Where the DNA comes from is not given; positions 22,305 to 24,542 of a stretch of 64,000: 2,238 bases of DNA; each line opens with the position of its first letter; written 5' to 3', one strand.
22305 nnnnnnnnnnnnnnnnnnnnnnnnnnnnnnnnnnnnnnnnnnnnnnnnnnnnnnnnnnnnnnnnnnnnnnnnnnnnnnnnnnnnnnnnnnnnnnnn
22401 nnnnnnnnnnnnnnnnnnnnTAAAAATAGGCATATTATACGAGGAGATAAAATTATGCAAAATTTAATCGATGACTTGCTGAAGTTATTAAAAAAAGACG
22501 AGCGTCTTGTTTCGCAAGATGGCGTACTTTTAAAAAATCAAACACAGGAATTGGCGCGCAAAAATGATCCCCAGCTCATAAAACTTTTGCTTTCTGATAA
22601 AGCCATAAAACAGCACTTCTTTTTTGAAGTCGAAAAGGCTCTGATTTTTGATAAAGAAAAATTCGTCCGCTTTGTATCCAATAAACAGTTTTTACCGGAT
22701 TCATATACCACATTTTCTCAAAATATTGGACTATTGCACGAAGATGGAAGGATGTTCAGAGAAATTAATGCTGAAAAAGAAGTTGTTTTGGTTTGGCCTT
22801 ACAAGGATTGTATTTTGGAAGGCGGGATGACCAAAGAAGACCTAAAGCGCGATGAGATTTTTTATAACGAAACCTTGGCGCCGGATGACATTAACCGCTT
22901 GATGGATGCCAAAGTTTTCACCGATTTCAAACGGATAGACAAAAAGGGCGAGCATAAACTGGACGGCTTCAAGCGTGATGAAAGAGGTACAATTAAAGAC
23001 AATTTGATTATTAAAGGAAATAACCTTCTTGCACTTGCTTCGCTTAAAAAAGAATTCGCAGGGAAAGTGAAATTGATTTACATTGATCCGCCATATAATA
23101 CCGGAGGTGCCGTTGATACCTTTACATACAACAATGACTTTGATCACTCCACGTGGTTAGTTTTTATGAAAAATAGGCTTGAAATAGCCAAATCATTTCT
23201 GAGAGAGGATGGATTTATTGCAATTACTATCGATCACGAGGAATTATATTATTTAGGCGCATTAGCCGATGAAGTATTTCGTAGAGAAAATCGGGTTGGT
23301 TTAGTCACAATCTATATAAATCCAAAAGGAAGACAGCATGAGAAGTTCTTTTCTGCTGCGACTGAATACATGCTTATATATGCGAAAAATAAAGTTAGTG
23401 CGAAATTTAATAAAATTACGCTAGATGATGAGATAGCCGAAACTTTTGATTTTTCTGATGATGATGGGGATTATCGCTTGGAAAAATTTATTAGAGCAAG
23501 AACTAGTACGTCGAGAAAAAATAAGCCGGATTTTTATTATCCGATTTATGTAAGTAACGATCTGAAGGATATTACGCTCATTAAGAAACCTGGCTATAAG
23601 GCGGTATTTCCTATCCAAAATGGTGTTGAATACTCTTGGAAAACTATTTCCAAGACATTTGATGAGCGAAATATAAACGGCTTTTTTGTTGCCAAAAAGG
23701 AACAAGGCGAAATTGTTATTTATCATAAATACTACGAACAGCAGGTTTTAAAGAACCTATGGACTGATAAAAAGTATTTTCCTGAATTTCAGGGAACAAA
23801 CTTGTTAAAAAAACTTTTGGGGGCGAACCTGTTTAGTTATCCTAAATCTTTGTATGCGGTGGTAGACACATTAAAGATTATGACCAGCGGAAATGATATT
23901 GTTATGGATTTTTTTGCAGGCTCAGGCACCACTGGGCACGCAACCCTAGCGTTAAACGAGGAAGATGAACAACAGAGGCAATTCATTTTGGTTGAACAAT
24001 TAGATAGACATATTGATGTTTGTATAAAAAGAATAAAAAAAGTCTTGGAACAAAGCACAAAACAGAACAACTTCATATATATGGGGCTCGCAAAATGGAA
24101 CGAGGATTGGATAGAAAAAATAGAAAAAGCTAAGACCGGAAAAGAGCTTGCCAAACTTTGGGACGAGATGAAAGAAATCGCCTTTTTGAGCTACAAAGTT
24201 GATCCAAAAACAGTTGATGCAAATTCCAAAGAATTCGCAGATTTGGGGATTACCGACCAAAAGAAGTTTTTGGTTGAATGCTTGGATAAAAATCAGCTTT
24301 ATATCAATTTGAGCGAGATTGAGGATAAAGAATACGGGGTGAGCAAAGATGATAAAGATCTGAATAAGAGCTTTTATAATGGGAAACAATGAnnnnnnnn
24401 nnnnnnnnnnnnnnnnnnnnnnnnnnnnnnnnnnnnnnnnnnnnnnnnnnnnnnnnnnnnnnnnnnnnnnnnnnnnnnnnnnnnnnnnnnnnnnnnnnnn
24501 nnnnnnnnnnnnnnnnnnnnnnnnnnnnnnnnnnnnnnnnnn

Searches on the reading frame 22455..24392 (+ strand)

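Call 6: search_protein_families(library=pfam, proteins=[window:22455-24392:+], max_evalue=0.1)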
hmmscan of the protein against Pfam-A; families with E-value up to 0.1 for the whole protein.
window:22455-24392:+ (645 aa): 4 families
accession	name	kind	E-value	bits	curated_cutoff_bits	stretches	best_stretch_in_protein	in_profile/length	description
PF01555.25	N6_N4_Mtase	-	8.1e-27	95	26.7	1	205-521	1-217/221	DNA methylase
PF12564.13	TypeIII_RM_meth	-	6.8e-21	74.8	25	1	38-93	1-56/56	Type III restriction/modification enzyme methylation subunit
PF03602.21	Cons_hypoth95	-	0.0043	17.2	24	0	200-219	109-128/182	Conserved hypothetical protein 95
PF18499.6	Cue1_U7BR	-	0.074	13.5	27.4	0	580-607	5-31/52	Ubc7p-binding region of Cue1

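Call 7: search_protein_families(library=padloc, proteins=[window:22455-24392:+], max_evalue=0.1)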
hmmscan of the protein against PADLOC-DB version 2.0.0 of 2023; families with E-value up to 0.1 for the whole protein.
window:22455-24392:+ (645 aa): 31 families (the best 25 are shown)
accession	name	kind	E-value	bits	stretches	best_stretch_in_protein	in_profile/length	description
PDLC03635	MTase_III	-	5.3e-132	439.9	2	130-642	166-701/708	Type III methyltransferase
PDLC03634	MTase_III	-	1.5e-65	220.3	2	231-553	170-464/621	Type III methyltransferase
PDLC03644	MTase_III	-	2.7e-60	202.7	1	181-535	37-401/542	Type III methyltransferase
PDLC03641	MTase_III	-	3.8e-60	202.1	2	222-567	172-487/657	Type III methyltransferase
PDLC03636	MTase_III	-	2e-52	176.8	1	176-533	40-411/575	Type III methyltransferase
PDLC03645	MTase_III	-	3.6e-41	139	2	176-368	132-326/709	Type III methyltransferase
PDLC03642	MTase_III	-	6.1e-41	138.7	1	161-536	55-420/528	Type III methyltransferase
PDLC03639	MTase_III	-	1.3e-39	134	2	179-365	84-269/639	Type III methyltransferase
PDLC03646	MTase_III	-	2.8e-35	119.5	1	182-535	471-844/1057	Type III methyltransferase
PDLC03640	MTase_III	-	3.5e-32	109.6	2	228-573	109-500/654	Type III methyltransferase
PDLC03638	MTase_III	-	5.8e-31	105.6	1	125-534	332-684/816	Type III methyltransferase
PDLC03637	MTase_III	-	8.7e-30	101.8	1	181-520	120-458/513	Type III methyltransferase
PDLC03354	MTase_II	-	2e-27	94.2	2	182-341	60-239/425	Type II methyltransferase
PDLC03278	MTase_II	-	1e-21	75.8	2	193-321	9-131/390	Type II methyltransferase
PDLC03300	MTase_II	-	1.4e-19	68.3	3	475-529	230-278/302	Type II methyltransferase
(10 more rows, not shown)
